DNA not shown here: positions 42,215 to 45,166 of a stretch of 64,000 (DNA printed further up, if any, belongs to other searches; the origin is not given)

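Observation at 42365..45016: Eukaryotic GPI-ethanolamine-phosphate-transferase-like architecture (AlkP core + 12 or more TMs)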

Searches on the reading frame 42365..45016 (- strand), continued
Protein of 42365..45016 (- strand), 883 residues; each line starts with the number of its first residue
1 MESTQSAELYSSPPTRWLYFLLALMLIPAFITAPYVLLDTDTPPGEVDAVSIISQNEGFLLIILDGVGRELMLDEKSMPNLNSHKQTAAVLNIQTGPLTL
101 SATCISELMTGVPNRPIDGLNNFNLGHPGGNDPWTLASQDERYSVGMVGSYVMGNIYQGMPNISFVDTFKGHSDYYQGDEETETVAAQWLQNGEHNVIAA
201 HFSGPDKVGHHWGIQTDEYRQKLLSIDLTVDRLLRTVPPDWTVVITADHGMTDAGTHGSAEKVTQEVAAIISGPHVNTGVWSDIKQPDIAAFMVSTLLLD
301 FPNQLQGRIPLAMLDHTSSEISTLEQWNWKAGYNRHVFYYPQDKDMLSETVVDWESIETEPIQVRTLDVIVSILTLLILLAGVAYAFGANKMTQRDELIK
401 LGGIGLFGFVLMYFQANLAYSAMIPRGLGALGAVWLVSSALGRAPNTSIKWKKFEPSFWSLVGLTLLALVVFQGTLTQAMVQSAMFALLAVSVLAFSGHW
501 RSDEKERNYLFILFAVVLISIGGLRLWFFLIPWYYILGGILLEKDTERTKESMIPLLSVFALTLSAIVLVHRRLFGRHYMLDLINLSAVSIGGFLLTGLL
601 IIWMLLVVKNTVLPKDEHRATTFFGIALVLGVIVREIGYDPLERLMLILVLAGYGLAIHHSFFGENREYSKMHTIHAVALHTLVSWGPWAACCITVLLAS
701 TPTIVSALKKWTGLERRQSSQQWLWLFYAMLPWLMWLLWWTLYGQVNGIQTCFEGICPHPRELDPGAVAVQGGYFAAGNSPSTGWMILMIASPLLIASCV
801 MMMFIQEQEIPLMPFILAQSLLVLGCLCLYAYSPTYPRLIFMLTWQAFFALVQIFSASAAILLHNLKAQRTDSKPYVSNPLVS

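Call 27: fold_search(model_id=the predicted structure, library=pdb)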
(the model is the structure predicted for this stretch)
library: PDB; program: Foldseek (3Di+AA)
matches with E <= 10: 557; with E <= 0.001: 196
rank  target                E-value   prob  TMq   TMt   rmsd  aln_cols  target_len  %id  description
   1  5i5d_C                3.1e-06  1.00  0.25  0.59   5.0       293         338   15  Salmonella global domain 245 (released 2017-04-19)
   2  6vat_C                3.1e-06  1.00  0.24  0.56   5.2       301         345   16  Structure of the periplasmic domain of YejM from Salmonella typhimurium (released 2020-08-26)
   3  7mw8_B                3.3e-06  1.00  0.24  0.51   6.9       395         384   14  Crystal Structure Analysis of Xac Nucleotide Pyrophosphatase/Phosphodiesterase (released 2022-05-18)
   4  7mw8_F                3.6e-06  1.00  0.25  0.54   5.7       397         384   13  Crystal Structure Analysis of Xac Nucleotide Pyrophosphatase/Phosphodiesterase (released 2022-05-18)
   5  5i5d_D                3.6e-06  1.00  0.24  0.56   5.8       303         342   16  Salmonella global domain 245 (released 2017-04-19)
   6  6v8q_A                3.6e-06  1.00  0.23  0.35   6.6       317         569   15  Structure of an inner membrane protein required for PhoPQ regulated increases in outer membrane cardiolipin (released 2020-03-18)
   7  5i5f_A                4.7e-06  1.00  0.25  0.59   5.3       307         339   15  Salmonella global domain 191 (released 2016-08-17)
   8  7mw8_A                5.1e-06  1.00  0.23  0.51   5.5       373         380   13  Crystal Structure Analysis of Xac Nucleotide Pyrophosphatase/Phosphodiesterase (released 2022-05-18)
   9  6vat_F                5.8e-06  1.00  0.23  0.54   5.0       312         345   15  Structure of the periplasmic domain of YejM from Salmonella typhimurium (released 2020-08-26)
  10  2gsn_A                7.4e-06  1.00  0.23  0.49   7.6       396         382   14  Structure of Xac Nucleotide Pyrophosphatase/Phosphodiesterase (released 2006-08-01)
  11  6vc7_A                8.1e-06  1.00  0.24  0.56   5.2       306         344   16  Structure of the F349A mutant of the periplasmic domain of YejM from Salmonella typhimurium (released 2020-08-26)
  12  7n1s_B                8.4e-06  1.00  0.22  0.48   7.2       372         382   14  Crystal Structure Analysis of Xac Nucleotide Pyrophosphatase/Phosphodiesterase (released 2022-06-01)
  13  7mw8_C                8.8e-06  1.00  0.25  0.53   6.0       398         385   14  Crystal Structure Analysis of Xac Nucleotide Pyrophosphatase/Phosphodiesterase (released 2022-05-18)
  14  5i5d_B                9.2e-06  1.00  0.24  0.57   5.2       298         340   15  Salmonella global domain 245 (released 2017-04-19)
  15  6vat_D                9.2e-06  1.00  0.23  0.55   5.4       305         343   16  Structure of the periplasmic domain of YejM from Salmonella typhimurium (released 2020-08-26)
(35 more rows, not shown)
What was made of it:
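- On Alkaline-phosphatase superfamily, PF01663: Foldseek probability 1.0 to YejM, Xac NPP, ENPP1 and sulfatases, with TM-score 0.5-0.6 normalised to the target (call 27).
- Closest known: YejM/PbgA. Same: Best Foldseek matches to the catalytic domain (call 27).
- YejM/PbgA periplasmic domains are the top Foldseek hits in the PDB (E = 3e-6; call 27).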

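Call 30: search_solved_structures(query=A1, max_evalue=1, show_alignments=0)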
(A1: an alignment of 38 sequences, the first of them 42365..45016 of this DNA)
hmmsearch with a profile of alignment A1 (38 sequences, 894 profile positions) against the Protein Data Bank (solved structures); distinct sequences matched with E-value up to 1: 53.
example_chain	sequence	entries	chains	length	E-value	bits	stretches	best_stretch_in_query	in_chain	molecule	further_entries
5tcd_A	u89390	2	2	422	5.3e-09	38.2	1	184-255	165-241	Ectonucleotide pyrophosphatase/phosphodiesterase family member 7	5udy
4lqy_A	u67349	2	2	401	7.5e-06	27.8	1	185-255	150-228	Bis(5'-adenosyl)-triphosphatase ENPP4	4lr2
3q3q_A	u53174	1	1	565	1.4e-05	26.9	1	189-252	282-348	Alkaline phosphatase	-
5xwi_A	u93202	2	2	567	1.4e-05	26.9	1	189-252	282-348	Alkaline phosphatase PhoK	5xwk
7mw8_D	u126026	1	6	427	4.3e-05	25.3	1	194-255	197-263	Phosphodiesterase-nucleotide pyrophosphatase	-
2gsn_A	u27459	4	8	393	4.6e-05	25.2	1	194-255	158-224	phosphodiesterase-nucleotide pyrophosphatase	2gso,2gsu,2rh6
5vem_A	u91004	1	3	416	0.0002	23.1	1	189-255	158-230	Ectonucleotide pyrophosphatase/phosphodiesterase family member 5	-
5vpu_A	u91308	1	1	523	0.00043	22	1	185-309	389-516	2,3-bisphosphoglycerate-independent phosphoglycerate mutase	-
2ify_A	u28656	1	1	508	0.00054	21.7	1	184-310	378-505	2,3-bisphosphoglycerate-independent phosphoglycerate mutase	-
5ven_A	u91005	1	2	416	0.0014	20.3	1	193-255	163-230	Ectonucleotide pyrophosphatase/phosphodiesterase family member 5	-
5veo_A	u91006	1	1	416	0.0014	20.3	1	193-255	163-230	Ectonucleotide pyrophosphatase/phosphodiesterase family member 5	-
7n1s_A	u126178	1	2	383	0.0025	19.5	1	194-255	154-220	Phosphodiesterase-nucleotide pyrophosphatase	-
5ege_A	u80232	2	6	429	0.0037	18.9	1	189-255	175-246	Ectonucleotide pyrophosphatase/phosphodiesterase family member 6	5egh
1ejj_A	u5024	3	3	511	0.01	17.4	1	185-309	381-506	PHOSPHOGLYCERATE MUTASE | 2,3-BISPHOSPHOGLYCERATE-INDEPENDENT PHOSPHOGLYCERATE MUTASE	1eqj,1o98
1o99_A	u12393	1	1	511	0.01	17.4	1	185-309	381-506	2,3-BISPHOSPHOGLYCERATE-INDEPENDENT PHOSPHOGLYCERATE MUTASE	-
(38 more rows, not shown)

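Call 43: find_related_loci(query=A5, collection=genome_contigs, flank=8000)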
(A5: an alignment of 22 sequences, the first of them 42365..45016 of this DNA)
Query A5 (883 aa) in genome_contigs; peptide patterns used: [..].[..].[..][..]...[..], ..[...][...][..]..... (x = any residue, [..] = any of these).
599 stretches matched a pattern (row limit reached: there are more); 291 encode a relative of the query (tblastn E <= 1e-3); the best 80 are kept; 80 distinct loci.
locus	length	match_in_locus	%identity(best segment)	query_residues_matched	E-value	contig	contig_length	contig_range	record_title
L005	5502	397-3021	77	1-875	0e+0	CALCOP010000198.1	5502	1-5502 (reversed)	MAG TPA_asm: uncultured euryarchaeote isolate ERR599165_bin.117_CONCOCT_v1.1_MAG genome assembly, contig: ERZ842087.3196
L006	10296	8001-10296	82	1-657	0e+0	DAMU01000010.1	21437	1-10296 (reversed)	MAG TPA_asm: Euryarchaeota archaeon UBA91 UBA91_contig_28872, whole genome shotgun sequence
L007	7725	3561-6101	47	15-865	0e+0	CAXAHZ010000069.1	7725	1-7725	MAG TPA_asm: uncultured euryarchaeote isolate ERR3525244_concoct_132 genome assembly, contig: ERZ22156399.4426, whole ge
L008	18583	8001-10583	46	1-865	0e+0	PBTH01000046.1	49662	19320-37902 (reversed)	MAG: Methanobacteriota archaeon isolate NP65 MHASMcontig_65536, whole genome shotgun sequence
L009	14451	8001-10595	45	6-870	0e+0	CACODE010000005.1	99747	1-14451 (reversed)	MAG: uncultured Candidatus Poseidoniales archaeon isolate AH-287-P07 genome assembly, contig: AH-287-P07_NODE_5, whole g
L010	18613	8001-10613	44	1-877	0e+0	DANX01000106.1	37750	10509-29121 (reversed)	MAG TPA_asm: Euryarchaeota archaeon UBA561 UBA561_contig_14815, whole genome shotgun sequence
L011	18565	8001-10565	43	31-881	0e+0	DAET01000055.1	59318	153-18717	MAG TPA_asm: Euryarchaeota archaeon UBA486 UBA486_contig_9843, whole genome shotgun sequence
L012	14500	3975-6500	44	32-869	0e+0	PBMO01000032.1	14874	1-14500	MAG: Methanobacteriota archaeon isolate SP210 MHASMcontig_838042, whole genome shotgun sequence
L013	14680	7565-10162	42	1-867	0e+0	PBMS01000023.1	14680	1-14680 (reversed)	MAG: Methanobacteriota archaeon isolate SP207 25264, whole genome shotgun sequence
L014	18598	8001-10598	42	21-869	0e+0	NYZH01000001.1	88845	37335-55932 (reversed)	MAG: Methanobacteriota archaeon isolate ARS60 88, whole genome shotgun sequence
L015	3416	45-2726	42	8-879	0e+0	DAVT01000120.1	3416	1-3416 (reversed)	MAG TPA_asm: Euryarchaeota archaeon UBA501 UBA501_contig_197535, whole genome shotgun sequence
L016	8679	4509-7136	42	17-873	0e+0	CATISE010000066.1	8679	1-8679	MAG: Marine Group II euryarchaeote MED-G33 isolate bin.838 MAG genome assembly, contig: k119_3160041, whole genome shotg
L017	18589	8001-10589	40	28-878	0e+0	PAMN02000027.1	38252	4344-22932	MAG: Methanobacteriota archaeon isolate SAT2971 MHASMcontig_896163, whole genome shotgun sequence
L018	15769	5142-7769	43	17-874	0e+0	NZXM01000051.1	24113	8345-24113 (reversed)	MAG: Methanobacteriota archaeon isolate NAT36 93745, whole genome shotgun sequence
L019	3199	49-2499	43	57-879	0e+0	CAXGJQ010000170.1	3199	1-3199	MAG TPA_asm: uncultured Candidatus Poseidoniales archaeon isolate ERR315856_concoct_3 genome assembly, contig: ERZ677869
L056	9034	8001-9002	51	28-360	7e-105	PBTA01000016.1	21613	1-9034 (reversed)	MAG: Methanobacteriota archaeon isolate NP73 3438, whole genome shotgun sequence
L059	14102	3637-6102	28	21-871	1e-86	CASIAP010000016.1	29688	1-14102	MAG: Candidatus Poseidoniaceae archaeon isolate FRAM_WSC20_S10_SRF_bin_132_1 genome assembly, contig: FRAM_WSC20_S10_SW_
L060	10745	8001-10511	28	15-873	1e-85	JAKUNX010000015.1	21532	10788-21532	MAG: Candidatus Poseidoniaceae archaeon isolate ALOHA_A2.0_18 A2.0-MGIIa-L1-1_15, whole genome shotgun sequence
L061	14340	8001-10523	28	15-873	4e-84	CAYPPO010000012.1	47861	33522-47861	MAG TPA_asm: uncultured Candidatus Poseidoniales archaeon isolate binchicken_co76_63 genome assembly, contig: NODE_803_l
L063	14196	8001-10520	27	21-883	2e-83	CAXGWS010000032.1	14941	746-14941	MAG TPA_asm: uncultured Candidatus Poseidoniales archaeon isolate ERR594347_concoct_43 genome assembly, contig: ERZ11848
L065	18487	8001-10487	27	16-874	2e-81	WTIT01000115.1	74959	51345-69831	MAG: Methanobacteriota archaeon isolate PL36325bin_14 NODE_40_length_74959_cov_12.864720, whole genome shotgun sequence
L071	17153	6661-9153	26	16-869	1e-60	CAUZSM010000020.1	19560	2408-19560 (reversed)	MAG: Candidatus Thalassarchaeaceae archaeon isolate CB6_AW.6 genome assembly, contig: Ga0310123_10001472, whole genome s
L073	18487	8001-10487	30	16-867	2e-54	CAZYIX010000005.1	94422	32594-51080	MAG TPA_asm: uncultured Candidatus Poseidoniales archaeon isolate SRP092902_co1_92 genome assembly, contig: NODE_144_len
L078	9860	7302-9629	26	26-824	2e-62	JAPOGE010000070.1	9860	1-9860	MAG: Candidatus Poseidoniales archaeon isolate F8MGII_1 NODE_70_length_9860_cov_3.836247, whole genome shotgun sequence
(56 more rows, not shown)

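Call 67: search_protein_families(library=pfam, proteins=[L063:6032-6721:+, L060:6800-7885:+, L059:6127-7035:-, L065:11546-12121:+, L063:12321-13655:+, L078:4222-5130:-, L056:809-2443:-, L071:10637-11803:-, L073:13143-14387:-, L063:4768-5952:-], max_evalue=0.001)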
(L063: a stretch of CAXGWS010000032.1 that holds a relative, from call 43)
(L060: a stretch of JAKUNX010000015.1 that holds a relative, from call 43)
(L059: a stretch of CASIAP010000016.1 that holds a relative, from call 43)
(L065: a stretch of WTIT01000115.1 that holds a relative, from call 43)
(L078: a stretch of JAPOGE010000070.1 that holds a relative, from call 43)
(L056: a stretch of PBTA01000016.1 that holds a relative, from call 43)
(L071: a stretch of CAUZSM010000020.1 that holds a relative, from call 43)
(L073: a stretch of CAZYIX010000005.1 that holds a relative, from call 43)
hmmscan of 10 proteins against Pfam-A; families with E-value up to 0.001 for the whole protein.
L063:6032-6721:+ (229 aa): 2 families
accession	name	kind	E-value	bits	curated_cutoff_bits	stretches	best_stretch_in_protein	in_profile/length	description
PF01174.25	SNO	-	1.6e-36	126.4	27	2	8-131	3-122/188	SNO glutamine amidotransferase family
PF07685.20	GATase_3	-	8.1e-05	22.8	27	1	24-95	18-89/196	CobB/CobQ-like glutamine amidotransferase domain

L060:6800-7885:+ (361 aa): 2 families
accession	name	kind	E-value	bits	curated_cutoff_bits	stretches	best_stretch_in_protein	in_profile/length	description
PF04055.27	Radical_SAM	-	1.2e-08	35.8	29.5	1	35-146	3-113/166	Radical SAM superfamily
PF13353.11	Fer4_12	-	4.6e-08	33.9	22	1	27-151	4-121/137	4Fe-4S single cluster domain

L059:6127-7035:- (302 aa): 1 family
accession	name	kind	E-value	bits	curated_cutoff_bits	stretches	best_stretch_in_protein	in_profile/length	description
PF01066.26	CDP-OH_P_transf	-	4.3e-14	53.6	22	1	15-176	2-136/152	CDP-alcohol phosphatidyltransferase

L065:11546-12121:+ (191 aa): 0 families

L063:12321-13655:+ (444 aa): 1 family
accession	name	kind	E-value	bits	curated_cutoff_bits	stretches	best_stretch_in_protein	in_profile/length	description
PF00232.24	Glyco_hydro_1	-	1.6e-93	314.1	22.6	1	41-442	4-451/453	Glycosyl hydrolase family 1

L078:4222-5130:- (302 aa): 1 family
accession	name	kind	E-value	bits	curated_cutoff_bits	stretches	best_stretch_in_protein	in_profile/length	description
PF02900.23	LigB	-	1.1e-23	84.1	26.3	1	12-268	2-244/269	Catalytic LigB subunit of aromatic ring-opening dioxygenase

L056:809-2443:- (544 aa): 1 family
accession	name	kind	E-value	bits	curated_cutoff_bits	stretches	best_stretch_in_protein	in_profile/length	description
PF00171.27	Aldedh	-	5.6e-97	325.6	23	1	57-513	8-448/461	Aldehyde dehydrogenase family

L071:10637-11803:- (388 aa): 1 family
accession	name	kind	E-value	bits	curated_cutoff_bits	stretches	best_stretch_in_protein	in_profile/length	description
PF06089.17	Asparaginase_II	-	3.3e-43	148.3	25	1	42-321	1-293/322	L-asparaginase II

L073:13143-14387:- (414 aa): 1 family
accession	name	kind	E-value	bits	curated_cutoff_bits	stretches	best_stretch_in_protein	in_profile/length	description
PF00296.26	Bac_luciferase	-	6.9e-10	39.2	27.9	1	1-182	1-143/314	Luciferase-like monooxygenase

L063:4768-5952:- (394 aa): 1 family
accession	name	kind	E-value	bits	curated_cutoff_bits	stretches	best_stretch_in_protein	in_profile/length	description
PF00266.25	Aminotran_5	-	7.5e-23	81.5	21.5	1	66-302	55-294/371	Aminotransferase class-V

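Call 71: search_protein_families(library=ncbifam, proteins=[L059:6127-7035:-], max_evalue=0.01)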
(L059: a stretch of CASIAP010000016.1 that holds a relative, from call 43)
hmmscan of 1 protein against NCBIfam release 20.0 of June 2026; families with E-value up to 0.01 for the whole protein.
L059:6127-7035:- (302 aa): 10 families
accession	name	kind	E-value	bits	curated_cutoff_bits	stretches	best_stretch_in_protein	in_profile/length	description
NF038087.1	arch_ser_synth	exception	4.1e-19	69.1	240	1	13-168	3-140/216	archaetidylserine synthase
TIGR00473.1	pssA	equivalog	1.2e-17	64.4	107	1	58-173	22-129/153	CDP-diacylglycerol--serine O-phosphatidyltransferase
TIGR04217.1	archae_ser_T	exception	2.3e-17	63.5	200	1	10-169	3-138/221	archaetidylserine synthase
NF038086.1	anchor_synt_A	exception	1.7e-14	54.2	200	1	14-166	7-142/222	protein sorting system archaetidylserine synthase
TIGR00560.1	pgsA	equivalog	1.3e-05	25.8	109.1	1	30-115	14-90/183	CDP-diacylglycerol--glycerol-3-phosphate 3-phosphatidyltransferase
NF040950.1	archin_ph_syn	equivalog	0.00025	21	180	1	53-113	51-107/191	archaetidylinositol phosphate synthase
NF053678.1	ClpnSynClsA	equivalog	0.0011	19.2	240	1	57-143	31-111/180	cardiolipin synthase ClsA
NF045884.1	PhCholSynAgro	equivalog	0.0024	17.8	350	1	53-166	38-141/235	phosphatidylcholine synthase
NF045888.1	PhCholSynBrdy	equivalog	0.0063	16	400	1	55-163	50-148/243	phosphatidylcholine synthase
NF045883.1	PIPSynth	equivalog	0.0092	15.7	170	0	57-120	50-113/197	phosphatidylinositol phosphate synthase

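Call 85: search_protein_families(library=pfam, proteins=[L063:11514-12086:+, L065:11546-12121:+, L061:11557-12132:+], max_evalue=0.01)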
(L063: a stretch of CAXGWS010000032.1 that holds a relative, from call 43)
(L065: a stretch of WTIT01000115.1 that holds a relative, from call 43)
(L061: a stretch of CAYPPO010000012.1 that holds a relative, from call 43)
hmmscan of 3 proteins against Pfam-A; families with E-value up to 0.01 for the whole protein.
L063:11514-12086:+ (190 aa): 1 family
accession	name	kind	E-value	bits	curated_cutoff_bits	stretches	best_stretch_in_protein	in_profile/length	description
PF18204.6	PGF-CTERM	-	0.001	19.4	18.8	1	163-185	1-23/23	PGF-CTERM motif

L065:11546-12121:+ (191 aa): 0 families

L061:11557-12132:+ (191 aa): 0 families
